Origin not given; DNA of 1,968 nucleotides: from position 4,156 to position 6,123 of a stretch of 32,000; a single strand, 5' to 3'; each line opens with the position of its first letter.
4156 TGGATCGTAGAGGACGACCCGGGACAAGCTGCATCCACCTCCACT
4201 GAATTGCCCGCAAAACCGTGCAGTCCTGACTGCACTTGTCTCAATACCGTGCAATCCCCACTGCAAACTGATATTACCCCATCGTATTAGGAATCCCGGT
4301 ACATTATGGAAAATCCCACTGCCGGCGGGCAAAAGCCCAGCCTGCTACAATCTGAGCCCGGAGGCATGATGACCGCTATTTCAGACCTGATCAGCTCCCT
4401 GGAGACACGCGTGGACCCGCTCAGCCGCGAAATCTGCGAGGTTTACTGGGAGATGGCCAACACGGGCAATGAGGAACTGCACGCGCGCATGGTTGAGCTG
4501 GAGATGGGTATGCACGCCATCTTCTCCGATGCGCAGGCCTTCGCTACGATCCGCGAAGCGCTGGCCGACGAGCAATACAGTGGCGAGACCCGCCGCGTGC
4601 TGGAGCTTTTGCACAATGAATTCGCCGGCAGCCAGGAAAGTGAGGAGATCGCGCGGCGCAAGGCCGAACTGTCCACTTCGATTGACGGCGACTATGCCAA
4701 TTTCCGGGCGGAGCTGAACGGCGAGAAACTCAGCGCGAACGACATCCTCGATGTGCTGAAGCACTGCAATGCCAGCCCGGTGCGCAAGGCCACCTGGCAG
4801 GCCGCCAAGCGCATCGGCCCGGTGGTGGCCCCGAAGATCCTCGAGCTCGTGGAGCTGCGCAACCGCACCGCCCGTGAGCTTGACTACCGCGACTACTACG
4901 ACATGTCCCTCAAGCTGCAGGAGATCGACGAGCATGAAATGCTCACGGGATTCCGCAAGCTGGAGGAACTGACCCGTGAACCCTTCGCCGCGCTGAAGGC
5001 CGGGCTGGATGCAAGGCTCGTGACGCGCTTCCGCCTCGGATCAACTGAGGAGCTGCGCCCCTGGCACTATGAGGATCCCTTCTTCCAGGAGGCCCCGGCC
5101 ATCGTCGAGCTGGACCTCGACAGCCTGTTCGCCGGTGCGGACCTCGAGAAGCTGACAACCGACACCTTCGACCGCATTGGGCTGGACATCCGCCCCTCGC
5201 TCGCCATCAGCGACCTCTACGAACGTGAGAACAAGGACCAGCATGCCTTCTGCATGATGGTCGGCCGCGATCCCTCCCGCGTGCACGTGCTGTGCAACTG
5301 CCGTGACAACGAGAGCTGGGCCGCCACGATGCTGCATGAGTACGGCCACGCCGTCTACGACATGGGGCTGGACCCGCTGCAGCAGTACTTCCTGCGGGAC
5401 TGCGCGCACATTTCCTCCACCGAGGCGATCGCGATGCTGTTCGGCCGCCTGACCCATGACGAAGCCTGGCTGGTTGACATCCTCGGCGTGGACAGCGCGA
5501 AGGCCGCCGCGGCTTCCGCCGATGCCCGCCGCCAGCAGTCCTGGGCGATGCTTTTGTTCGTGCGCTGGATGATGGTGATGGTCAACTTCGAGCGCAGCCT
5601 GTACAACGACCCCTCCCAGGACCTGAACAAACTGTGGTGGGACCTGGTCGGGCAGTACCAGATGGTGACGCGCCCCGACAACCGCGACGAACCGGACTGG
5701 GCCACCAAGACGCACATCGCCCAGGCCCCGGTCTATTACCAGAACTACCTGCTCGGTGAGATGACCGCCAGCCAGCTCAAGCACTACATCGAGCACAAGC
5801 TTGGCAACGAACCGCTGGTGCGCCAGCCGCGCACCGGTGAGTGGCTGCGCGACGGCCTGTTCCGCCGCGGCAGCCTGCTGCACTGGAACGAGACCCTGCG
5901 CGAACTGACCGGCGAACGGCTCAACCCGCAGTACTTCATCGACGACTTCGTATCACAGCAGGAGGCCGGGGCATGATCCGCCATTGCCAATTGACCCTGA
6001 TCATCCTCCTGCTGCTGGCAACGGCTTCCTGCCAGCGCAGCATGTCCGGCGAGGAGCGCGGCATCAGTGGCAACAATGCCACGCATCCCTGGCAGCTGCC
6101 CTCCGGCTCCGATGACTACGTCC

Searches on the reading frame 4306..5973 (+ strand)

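Call 40: search_protein_families(library=pfam, proteins=[window:4306-5973:+], max_evalue=0.001)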
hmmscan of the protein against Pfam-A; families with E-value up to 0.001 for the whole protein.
window:4306-5973:+ (556 aa): 3 families
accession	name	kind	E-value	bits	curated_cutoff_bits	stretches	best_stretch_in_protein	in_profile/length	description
PF02074.21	Peptidase_M32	-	1.5e-15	57.3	25.1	2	477-547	410-484/489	Carboxypeptidase Taq (M32) metallopeptidase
PF01432.26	Peptidase_M3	-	2.5e-15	57.2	27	1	303-547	190-454/457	Peptidase family M3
PF01401.24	Peptidase_M2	-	9.9e-15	54.6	23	2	340-538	344-550/581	Angiotensin-converting enzyme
